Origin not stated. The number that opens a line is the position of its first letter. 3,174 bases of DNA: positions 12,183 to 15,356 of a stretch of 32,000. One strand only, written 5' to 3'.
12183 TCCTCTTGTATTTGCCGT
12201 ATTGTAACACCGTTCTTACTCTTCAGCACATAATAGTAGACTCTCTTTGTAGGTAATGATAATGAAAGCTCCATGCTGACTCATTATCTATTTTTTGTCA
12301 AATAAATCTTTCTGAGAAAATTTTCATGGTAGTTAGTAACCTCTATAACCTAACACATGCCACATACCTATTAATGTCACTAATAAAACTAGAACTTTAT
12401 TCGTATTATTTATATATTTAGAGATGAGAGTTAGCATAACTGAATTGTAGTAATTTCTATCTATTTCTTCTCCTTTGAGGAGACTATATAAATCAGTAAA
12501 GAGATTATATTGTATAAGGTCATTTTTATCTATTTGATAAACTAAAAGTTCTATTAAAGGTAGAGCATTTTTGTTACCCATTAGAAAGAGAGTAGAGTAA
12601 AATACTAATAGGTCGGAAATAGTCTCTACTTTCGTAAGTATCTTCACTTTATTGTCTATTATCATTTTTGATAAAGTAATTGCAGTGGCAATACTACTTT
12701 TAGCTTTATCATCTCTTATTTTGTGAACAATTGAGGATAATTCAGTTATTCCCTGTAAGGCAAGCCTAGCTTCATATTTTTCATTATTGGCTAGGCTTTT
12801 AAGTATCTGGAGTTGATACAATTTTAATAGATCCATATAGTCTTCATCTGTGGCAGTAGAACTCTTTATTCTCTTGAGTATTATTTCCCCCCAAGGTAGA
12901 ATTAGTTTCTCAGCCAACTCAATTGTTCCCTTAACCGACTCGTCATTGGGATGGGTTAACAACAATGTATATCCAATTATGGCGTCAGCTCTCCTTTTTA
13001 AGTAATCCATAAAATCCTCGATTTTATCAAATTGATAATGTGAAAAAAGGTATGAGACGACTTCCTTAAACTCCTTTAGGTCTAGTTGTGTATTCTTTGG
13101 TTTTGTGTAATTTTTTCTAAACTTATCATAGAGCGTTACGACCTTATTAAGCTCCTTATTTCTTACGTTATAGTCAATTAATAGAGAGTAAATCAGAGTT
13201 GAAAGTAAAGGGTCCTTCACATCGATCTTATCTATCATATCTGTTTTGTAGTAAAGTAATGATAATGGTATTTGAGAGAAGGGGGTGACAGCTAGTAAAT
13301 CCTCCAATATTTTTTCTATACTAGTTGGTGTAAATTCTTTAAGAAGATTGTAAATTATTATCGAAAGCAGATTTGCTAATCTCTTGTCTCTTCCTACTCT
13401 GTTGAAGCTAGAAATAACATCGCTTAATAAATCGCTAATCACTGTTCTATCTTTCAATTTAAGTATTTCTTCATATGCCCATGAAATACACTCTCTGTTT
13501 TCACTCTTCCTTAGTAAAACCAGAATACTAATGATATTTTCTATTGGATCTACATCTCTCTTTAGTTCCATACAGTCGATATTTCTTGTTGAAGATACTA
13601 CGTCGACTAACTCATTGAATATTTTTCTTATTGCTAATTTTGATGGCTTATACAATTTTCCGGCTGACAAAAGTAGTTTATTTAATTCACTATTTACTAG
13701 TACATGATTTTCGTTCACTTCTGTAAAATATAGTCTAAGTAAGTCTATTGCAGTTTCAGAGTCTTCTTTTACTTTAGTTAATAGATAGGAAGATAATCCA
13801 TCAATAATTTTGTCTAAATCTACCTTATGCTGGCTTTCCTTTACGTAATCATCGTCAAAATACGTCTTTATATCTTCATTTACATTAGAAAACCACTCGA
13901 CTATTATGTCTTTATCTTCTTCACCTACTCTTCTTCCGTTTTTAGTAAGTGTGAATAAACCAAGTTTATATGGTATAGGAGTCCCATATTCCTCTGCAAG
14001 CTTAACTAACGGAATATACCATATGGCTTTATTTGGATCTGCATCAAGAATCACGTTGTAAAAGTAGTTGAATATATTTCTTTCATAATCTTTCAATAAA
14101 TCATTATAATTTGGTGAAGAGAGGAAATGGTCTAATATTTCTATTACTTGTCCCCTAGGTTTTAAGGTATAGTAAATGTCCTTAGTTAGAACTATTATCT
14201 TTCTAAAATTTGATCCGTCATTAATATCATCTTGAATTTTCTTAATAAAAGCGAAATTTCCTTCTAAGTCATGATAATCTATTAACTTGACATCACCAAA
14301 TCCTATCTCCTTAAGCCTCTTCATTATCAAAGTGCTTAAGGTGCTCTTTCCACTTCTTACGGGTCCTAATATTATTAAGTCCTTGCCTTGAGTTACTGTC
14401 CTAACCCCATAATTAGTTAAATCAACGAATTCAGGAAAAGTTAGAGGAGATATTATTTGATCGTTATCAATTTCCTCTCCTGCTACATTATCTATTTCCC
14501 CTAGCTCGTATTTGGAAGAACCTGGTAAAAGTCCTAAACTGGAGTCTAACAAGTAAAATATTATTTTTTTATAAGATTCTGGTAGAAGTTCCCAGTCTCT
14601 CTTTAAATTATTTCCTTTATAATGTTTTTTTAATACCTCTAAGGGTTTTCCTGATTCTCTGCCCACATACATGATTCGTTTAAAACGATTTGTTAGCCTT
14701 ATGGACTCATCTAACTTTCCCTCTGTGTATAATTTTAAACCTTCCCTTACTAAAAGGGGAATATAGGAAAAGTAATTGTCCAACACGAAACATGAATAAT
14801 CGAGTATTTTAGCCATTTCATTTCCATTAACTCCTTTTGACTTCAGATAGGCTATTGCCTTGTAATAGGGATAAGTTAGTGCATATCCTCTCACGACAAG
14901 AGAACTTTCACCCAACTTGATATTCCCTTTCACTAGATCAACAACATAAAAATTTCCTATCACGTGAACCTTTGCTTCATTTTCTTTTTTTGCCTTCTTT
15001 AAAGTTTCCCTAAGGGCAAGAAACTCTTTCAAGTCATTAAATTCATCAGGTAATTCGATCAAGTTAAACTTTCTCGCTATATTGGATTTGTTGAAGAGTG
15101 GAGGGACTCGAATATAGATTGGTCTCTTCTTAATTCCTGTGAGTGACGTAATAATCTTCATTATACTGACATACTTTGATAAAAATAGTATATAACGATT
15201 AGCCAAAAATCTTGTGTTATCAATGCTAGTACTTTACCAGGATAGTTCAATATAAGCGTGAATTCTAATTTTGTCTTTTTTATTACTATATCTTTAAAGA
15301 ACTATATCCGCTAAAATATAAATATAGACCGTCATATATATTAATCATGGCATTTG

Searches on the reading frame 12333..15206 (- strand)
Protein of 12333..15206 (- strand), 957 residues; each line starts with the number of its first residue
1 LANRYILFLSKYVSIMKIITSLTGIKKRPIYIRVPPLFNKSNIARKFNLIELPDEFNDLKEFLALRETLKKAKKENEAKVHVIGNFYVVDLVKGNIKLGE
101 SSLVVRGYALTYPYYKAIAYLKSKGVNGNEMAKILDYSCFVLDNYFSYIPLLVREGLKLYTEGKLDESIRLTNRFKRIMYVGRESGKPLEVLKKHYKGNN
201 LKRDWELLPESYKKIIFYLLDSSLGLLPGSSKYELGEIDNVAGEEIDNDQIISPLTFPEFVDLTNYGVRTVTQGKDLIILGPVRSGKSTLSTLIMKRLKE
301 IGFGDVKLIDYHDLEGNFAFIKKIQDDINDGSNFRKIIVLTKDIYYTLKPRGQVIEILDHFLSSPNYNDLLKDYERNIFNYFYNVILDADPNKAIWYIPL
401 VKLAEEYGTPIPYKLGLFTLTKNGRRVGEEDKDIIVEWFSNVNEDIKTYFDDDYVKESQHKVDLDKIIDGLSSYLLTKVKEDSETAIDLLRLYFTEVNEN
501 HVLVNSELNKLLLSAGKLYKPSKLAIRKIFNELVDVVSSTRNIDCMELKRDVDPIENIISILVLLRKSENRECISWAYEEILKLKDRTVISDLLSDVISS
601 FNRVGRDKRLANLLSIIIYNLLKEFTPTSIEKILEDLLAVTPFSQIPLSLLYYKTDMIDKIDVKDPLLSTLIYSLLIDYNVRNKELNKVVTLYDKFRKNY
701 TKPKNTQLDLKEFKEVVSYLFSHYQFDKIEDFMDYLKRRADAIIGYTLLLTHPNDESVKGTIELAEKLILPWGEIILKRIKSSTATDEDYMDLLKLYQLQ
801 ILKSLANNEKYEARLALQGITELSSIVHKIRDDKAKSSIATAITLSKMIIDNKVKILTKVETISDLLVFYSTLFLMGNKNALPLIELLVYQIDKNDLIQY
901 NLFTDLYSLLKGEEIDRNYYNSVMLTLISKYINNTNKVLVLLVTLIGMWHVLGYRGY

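Call 3: search_protein_families(library=pfam, proteins=[window:12333-15206:-], max_evalue=1)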
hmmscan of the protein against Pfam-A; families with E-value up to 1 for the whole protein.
window:12333-15206:- (957 aa): 4 families
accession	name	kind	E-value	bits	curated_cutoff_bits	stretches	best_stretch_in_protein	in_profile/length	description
PF01656.29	CbiA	-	0.0041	17.5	25.4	1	285-463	10-54/125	CobQ/CobB/MinD/ParA nucleotide binding domain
PF13238.12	AAA_18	-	0.015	16.2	29.4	1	278-393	2-103/128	AAA domain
PF13485.12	Peptidase_MA_2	-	0.043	14.1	32.4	0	142-168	83-109/201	Peptidase MA superfamily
PF07342.17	TscT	-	0.35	11.7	27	1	430-511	10-88/100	TscT toxin protein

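Call 4: search_protein_families(library=ncbifam, proteins=[window:12333-15206:-], max_evalue=1)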
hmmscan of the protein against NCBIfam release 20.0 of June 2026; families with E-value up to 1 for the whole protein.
window:12333-15206:- (957 aa): 3 families
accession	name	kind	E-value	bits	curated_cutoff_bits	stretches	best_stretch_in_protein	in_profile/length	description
NF007027.0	PRK09493.1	equivalog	0.042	13.2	379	1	270-325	23-76/240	glutamine ABC transporter ATP-binding protein GlnQ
TIGR01978.1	sufC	equivalog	0.048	13.1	212.8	1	270-307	22-60/243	Fe-S cluster assembly ATPase SufC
TIGR03005.1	ectoine_ehuA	equivalog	0.16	11.2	345.4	1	269-312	21-66/252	ectoine/hydroxyectoine ABC transporter ATP-binding protein EhuA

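Call 5: search_protein_families(library=padloc, proteins=[window:12333-15206:-], max_evalue=1)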
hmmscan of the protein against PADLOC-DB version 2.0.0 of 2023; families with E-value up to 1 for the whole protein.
window:12333-15206:- (957 aa): 0 families

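Call 6: find_homologous_proteins(query=window:12333-15161:-)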
Query window:12333-15161:- (942 aa): 2 proteins with E <= 0.001 among 8000 candidates.
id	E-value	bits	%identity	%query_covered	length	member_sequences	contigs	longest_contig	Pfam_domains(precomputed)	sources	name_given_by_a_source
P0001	0.0e+0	2051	100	100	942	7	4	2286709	-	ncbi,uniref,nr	ncbi:hypothetical protein [Sulfolobus acidocaldarius]|uniref:hypothetical protein n=1 Tax=Sulfolobus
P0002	0.0e+0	1847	89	100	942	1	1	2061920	-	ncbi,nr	ncbi:hypothetical protein SUSAZ_00825 [Sulfolobus acidocaldarius SUSAZ]|nr:hypothetical protein SUSA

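Call 7: search_solved_structures(query=window:12333-15161:-, max_evalue=10)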
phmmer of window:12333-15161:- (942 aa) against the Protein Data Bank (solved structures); distinct sequences matched with E-value up to 10: 12.
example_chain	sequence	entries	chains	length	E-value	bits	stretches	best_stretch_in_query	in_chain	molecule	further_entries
7phd_A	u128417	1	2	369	0.03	15.7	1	712-805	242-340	Carminomycin 4-O-methyltransferase DnrK,Methyltransferase domain-containing protein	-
7owb_A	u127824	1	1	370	0.097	14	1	712-805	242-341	Carminomycin 4-O-methyltransferase DnrK,Methyltransferase domain-containing protein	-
7oy1_A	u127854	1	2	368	0.12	13.7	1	712-805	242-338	Carminomycin 4-O-methyltransferase DnrK,Methyltransferase domain-containing protein,Aclaci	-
7pga_A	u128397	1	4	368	0.12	13.7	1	712-805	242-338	Carminomycin 4-O-methyltransferase DnrK,Methyltransferase domain-containing protein,Aclaci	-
7phf_A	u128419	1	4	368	0.12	13.7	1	712-805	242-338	Carminomycin 4-O-methyltransferase DnrK,Methyltransferase domain-containing protein,Aclaci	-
7phe_A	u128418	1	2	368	0.12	13.7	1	712-805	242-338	Carminomycin 4-O-methyltransferase DnrK,Methyltransferase domain-containing protein,Aclaci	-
6c2u_A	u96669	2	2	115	0.17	13.2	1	214-296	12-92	phosphate-loop protein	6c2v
7pgj_A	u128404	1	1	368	0.58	11.4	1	712-805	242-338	Carminomycin 4-O-methyltransferase DnrK,Methyltransferase domain-containing protein,Aclaci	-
4wxh_A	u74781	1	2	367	0.68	11.2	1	712-805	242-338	Carminomycin 4-O-methyltransferase DnrK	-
1tw2_A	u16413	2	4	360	1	10.7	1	712-805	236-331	Carminomycin 4-O-methyltransferase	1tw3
5eeg_A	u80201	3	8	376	1.1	10.6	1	712-805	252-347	Carminomycin 4-O-methyltransferase DnrK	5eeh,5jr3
9lac_A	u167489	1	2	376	1.3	10.3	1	712-804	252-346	Methyltransferase domain-containing protein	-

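Call 10: find_encoding_contigs(protein=P0002, flank=8000, max_places=4)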
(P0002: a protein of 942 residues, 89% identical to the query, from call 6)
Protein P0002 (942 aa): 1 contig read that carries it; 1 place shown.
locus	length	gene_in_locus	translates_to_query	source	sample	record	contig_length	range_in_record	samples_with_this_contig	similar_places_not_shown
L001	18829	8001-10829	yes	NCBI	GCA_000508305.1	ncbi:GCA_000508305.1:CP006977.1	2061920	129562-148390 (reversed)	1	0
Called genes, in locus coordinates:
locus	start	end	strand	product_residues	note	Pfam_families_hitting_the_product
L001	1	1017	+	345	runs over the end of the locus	PF27767:Arc_Cdc45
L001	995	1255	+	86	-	PF09341:Pcc1 (weak)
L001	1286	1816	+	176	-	PF00252:Ribosomal_L16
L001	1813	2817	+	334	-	PF01866:Diphthamide_syn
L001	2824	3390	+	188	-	PF14382:ECR1_N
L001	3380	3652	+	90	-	PF13656:RNA_pol_L_2, PF01193:RNA_pol_L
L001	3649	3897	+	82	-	-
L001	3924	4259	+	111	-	PF02150:Zn_ribbon_RPB9, PF07282:Cas12f1-like_TNB (faint), PF08271:Zn_Ribbon_TF (faint), PF12760:Zn_ribbon_IS1595 (faint), PF13248:Zn_ribbon_3 (faint), PF19769:CPxCG_zf (faint), PF24042:DUF7351 (weak), PF01096:Zn_ribbon_TFIIS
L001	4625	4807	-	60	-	-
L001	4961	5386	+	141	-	PF13380:CoA_binding_2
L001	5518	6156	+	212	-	-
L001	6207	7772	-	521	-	PF00171:Aldedh, PF05893:LuxC (weak)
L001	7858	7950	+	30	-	-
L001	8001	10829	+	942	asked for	-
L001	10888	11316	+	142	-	PF12840:HTH_20 (weak)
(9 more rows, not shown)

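Call 23: search_protein_representatives(protein=window:12333-15161:-)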
Query: 942 residues. Proteins with E-value up to 0.001 (for the whole library): 10; up to 1e-10: 10; up to 1e-30: 7. The best 10 are listed.
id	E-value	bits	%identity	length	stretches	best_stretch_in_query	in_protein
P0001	0.0e+00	2050.8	100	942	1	1-942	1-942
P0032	3.0e-140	485.6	36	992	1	10-940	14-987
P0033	1.6e-138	479.9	37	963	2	355-938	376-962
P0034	1.3e-123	430.6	36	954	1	10-940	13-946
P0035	4.1e-36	141.0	28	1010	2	33-284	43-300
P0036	2.8e-32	128.4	28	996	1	28-839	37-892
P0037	7.4e-31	123.6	31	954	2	21-535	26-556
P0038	1.6e-29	119.2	31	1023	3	30-335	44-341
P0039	7.1e-24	100.6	31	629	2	30-352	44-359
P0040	6.9e-15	70.8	27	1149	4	34-220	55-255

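Call 24: predict_structure(protein=window:12333-15161:-)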
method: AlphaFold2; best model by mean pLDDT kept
length: 942 residues; sequences in the alignment: 1
mean_pLDDT: 37.4   pTM: 0.23
mean pLDDT of the five models: 37.4, 35.5, 34.5, 32.0, 31.0
residues with pLDDT >= 90: 0; 70-90: 0; 50-70: 1; < 50: 941
segments of 3 or more residues with pLDDT < 50: 1-288, 290-942
pLDDT, mean of each block of 10 residues (from residue 1): 23 24 28 31 36 40 36 29 25 30 35 36 34 40 38 38 38 41 39 37 35 33 33 29 30 34 39 39 44 42 38 41 33 30 34 36 35 34 37 37 36 38 42 44 41 45 43 40 36 42 38 41 39 42 42 44 47 42 38 39 41 40 34 35 34 35 35 41 39 39 38 37 33 31 35 38 41 44 42 38 41 41 39 38 35 37 37 38 39 39 41 45 45 42 31
secondary structure, 60 per line:
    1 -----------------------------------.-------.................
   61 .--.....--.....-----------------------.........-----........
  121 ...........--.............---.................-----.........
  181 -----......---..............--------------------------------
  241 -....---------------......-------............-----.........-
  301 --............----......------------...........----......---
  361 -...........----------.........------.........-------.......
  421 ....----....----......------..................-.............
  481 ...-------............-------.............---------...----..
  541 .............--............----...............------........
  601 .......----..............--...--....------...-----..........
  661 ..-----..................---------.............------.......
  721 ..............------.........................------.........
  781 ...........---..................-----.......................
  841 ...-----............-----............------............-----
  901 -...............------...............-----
elements in order (helices of 4 or more, strands of 3 or more residues): H44-61 E64-68 E71-75 H99-107 H113-131 H134-146 H150-166 H172-180 H186-191 H195-208 H242-245 E261-266 H274-285 E291-295 H296-299 H303-314 E319-324 H337-347 H352-357 H362-372 H383-391 H398-406 H414-424 H429-432 H437-442 H449-466 H468-483 H491-502 H510-522 H539-553 H556-567 H572-586 H593-607 H612-625 H633-636 H651-662 H668-685 H695-707 H714-734 H741-765 H772-791 H795-812 H818-843 H849-860 H866-877 H884-895 H902-916 H923-937

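Call 27: search_protein_families(library=pfam, alignment_id=A1, max_evalue=0.1)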
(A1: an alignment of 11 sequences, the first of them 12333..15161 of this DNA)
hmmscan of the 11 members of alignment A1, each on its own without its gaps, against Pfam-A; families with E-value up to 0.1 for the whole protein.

A. member 1, window:12333-15161:- (942 aa): 3 families
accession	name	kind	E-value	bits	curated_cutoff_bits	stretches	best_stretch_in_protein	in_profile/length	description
PF01656.29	CbiA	-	0.0039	17.6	25.4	1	270-448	10-54/125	CobQ/CobB/MinD/ParA nucleotide binding domain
PF13238.12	AAA_18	-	0.014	16.3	29.4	1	263-378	2-103/128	AAA domain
PF13485.12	Peptidase_MA_2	-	0.041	14.1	32.4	0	127-153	83-109/201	Peptidase MA superfamily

B. families by the number of members that match (of 11 scanned): 47 families (the first 25 are shown)
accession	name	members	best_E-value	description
PF13238.12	AAA_18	8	4e-07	AAA domain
PF20720.3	nSTAND3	6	1.1e-07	Novel STAND NTPase 3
PF13401.12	AAA_22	5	4e-07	AAA domain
PF13191.12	AAA_16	4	4.8e-06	AAA ATPase domain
PF13173.12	AAA_14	4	1.6e-05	AAA domain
PF00004.35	AAA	4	2.6e-05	ATPase family associated with various cellular activities (AAA)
PF08433.16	KTI12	3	0.0032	Chromatin associated protein KTI12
PF24883.2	NPHP3_N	2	2.1e-05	Nephrocystin 3, N-terminal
PF00931.28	NB-ARC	2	4.3e-05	NB-ARC domain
PF03266.21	NTPase_1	2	7.5e-05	NTPase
PF09439.16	SRPRB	2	0.00015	Signal recognition particle receptor beta subunit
PF01656.29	CbiA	2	0.00091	CobQ/CobB/MinD/ParA nucleotide binding domain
PF02367.23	TsaE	2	0.0029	Threonylcarbamoyl adenosine biosynthesis protein TsaE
PF12775.13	AAA_7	2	0.003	P-loop containing dynein motor region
PF13245.12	AAA_19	2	0.0052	AAA domain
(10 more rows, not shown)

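Call 28: search_solved_structures(query=A1, max_evalue=10)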
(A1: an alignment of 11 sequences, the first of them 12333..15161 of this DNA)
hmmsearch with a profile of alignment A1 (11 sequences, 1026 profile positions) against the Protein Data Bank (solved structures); distinct sequences matched with E-value up to 10: 37.
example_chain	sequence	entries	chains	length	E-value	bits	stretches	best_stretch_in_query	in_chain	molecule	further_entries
6c2u_A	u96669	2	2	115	8.2e-05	24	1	274-307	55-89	phosphate-loop protein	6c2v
6hz4_A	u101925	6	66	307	0.01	17.1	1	263-318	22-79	5-methylcytosine-specific restriction enzyme B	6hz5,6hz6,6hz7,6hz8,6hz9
6ut6_A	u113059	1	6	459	0.016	16.4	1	263-318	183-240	5-methylcytosine-specific restriction enzyme B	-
7vsr_A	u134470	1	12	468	0.017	16.4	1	263-318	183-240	5-methylcytosine-specific restriction enzyme B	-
7ndf_A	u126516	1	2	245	0.038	15.2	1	272-330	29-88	Lipid A ABC transporter ATP-binding protein/permease MsbA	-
9olo_A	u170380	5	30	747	0.058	14.6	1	276-346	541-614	Vesicle-fusing ATPase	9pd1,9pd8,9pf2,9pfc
3j94_A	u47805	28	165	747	0.058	14.6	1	276-346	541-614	Vesicle-fusing ATPase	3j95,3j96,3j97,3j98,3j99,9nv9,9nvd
2nuw_A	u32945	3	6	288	0.059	14.6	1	127-176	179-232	2-keto-3-deoxygluconate/2-keto-3-deoxy-6-phospho gluconate aldolase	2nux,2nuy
6mdm_A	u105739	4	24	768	0.062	14.5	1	276-346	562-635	Vesicle-fusing ATPase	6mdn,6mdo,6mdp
6ip2_B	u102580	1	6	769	0.062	14.5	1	276-346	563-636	Vesicle-fusing ATPase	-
6o30_A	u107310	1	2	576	0.099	13.8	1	272-330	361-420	Lipid A export ATP-binding/permease protein MsbA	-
6bl6_A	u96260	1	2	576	0.099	13.8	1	272-330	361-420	Lipid A export ATP-binding/permease protein MsbA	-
3b5y_A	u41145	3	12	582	0.1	13.8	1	272-330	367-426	Lipid A export ATP-binding/permease protein msbA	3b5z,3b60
8flx_A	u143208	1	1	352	0.15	13.2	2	146-179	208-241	LK031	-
9fuz_B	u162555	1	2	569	0.16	13.1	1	272-330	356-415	ATP-dependent lipid A-core flippase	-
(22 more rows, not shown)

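Call 29: search_protein_families(library=pfam, proteins=[P0035, P0036, P0037, P0038, P0040, P0032], max_evalue=0.01)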
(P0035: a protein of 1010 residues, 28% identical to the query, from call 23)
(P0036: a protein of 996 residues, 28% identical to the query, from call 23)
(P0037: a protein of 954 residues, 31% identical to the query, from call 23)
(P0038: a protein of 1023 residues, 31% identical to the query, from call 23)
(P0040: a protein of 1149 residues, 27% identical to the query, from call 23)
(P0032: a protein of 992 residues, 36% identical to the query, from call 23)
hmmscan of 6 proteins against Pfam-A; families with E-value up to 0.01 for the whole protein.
P0035 (1010 aa): 10 families
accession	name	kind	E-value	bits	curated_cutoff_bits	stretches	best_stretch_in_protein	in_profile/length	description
PF20720.3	nSTAND3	-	7.2e-07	29.5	27.2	0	267-364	9-83/155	Novel STAND NTPase 3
PF13173.12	AAA_14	-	4.8e-05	23.8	27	0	275-335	2-46/129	AAA domain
PF13238.12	AAA_18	-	7.9e-05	23.6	29.4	0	278-350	1-77/128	AAA domain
PF13401.12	AAA_22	-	0.0028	18.4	27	0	15-42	3-30/130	AAA domain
PF12775.13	AAA_7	-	0.003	17.5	25.8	0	266-356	24-110/181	P-loop containing dynein motor region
PF02367.23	TsaE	-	0.0037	17.7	26.6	0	262-303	8-49/128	Threonylcarbamoyl adenosine biosynthesis protein TsaE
PF13245.12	AAA_19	-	0.0052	17.4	25.1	0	270-314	6-52/134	AAA domain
PF05673.19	DUF815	-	0.0053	16.4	23.8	0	307-356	81-117/249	Protein of unknown function (DUF815)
PF13479.12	AAA_24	-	0.0084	16.4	27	0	275-349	2-66/195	AAA domain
PF00004.35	AAA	-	0.01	16.8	21.2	0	279-378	2-89/131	ATPase family associated with various cellular activities (AAA)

P0036 (996 aa): 21 families
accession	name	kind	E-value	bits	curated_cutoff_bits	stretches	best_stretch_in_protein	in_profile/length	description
PF20720.3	nSTAND3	-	1.1e-07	32.1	27.2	1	283-339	21-80/155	Novel STAND NTPase 3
PF13401.12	AAA_22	-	4e-07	30.8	27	0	280-306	6-32/130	AAA domain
PF13173.12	AAA_14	-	1.6e-05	25.4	27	0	283-327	6-48/129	AAA domain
PF24883.2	NPHP3_N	-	2.1e-05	25.2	24.8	0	284-328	27-72/164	Nephrocystin 3, N-terminal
PF00004.35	AAA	-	2.6e-05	25.1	21.2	1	283-363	2-67/131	ATPase family associated with various cellular activities (AAA)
PF01637.24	ATPase_2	-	3.1e-05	24.3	33.2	0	283-323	24-63/225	ATPase domain predominantly from Archaea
PF00931.28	NB-ARC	-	4.3e-05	23.3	23.5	0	4-45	7-46/248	NB-ARC domain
PF13238.12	AAA_18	-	5.3e-05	24.1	29.4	0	20-87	1-65/128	AAA domain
PF03266.21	NTPase_1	-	7.5e-05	23.1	23.9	0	284-365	4-84/168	NTPase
PF09439.16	SRPRB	-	0.00015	21.6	25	0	283-342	7-62/178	Signal recognition particle receptor beta subunit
PF06414.18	Zeta_toxin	-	0.00038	20.4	22.3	0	277-324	14-59/199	Zeta toxin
PF13191.12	AAA_16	-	0.00043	21.3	32.6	0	275-306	18-51/167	AAA ATPase domain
PF01926.29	MMR_HSR1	-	0.0011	19.5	21.9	0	20-40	2-22/113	50S ribosome-binding GTPase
PF05729.18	NACHT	-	0.0013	19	26.7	0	283-310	4-31/167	NACHT domain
PF03796.21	DnaB_C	-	0.0017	18.2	27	0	9-42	11-44/255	DnaB-like helicase C terminal domain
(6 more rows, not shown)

P0037 (954 aa): 8 families
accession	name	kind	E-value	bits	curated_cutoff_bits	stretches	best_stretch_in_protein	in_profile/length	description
PF13191.12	AAA_16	-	4.8e-06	27.6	32.6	1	257-304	16-59/167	AAA ATPase domain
PF20720.3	nSTAND3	-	1.8e-05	24.9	27.2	0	272-323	20-72/155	Novel STAND NTPase 3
PF13238.12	AAA_18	-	0.00039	21.3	29.4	0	273-293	2-22/128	AAA domain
PF00004.35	AAA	-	0.0015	19.4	21.2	0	273-346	2-60/131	ATPase family associated with various cellular activities (AAA)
PF00931.28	NB-ARC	-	0.0026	17.5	23.5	0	272-299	21-48/248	NB-ARC domain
PF03266.21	NTPase_1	-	0.0034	17.7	23.9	0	272-360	2-88/168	NTPase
PF25201.1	nSTAND6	-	0.0045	17.5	27.7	0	271-299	20-48/148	Novel STAND NTPase 6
PF13401.12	AAA_22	-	0.0088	16.8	27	0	272-301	8-37/130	AAA domain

P0038 (1023 aa): 0 families

P0040 (1149 aa): 3 families
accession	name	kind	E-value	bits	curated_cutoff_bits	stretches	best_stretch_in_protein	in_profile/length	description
PF20720.3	nSTAND3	-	1.5e-07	31.7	27.2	0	11-58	10-53/155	Novel STAND NTPase 3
PF13238.12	AAA_18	-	0.0051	17.7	29.4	0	21-93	1-77/128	AAA domain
PF13401.12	AAA_22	-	0.0088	16.8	27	0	17-77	4-57/130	AAA domain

P0032 (992 aa): 0 families
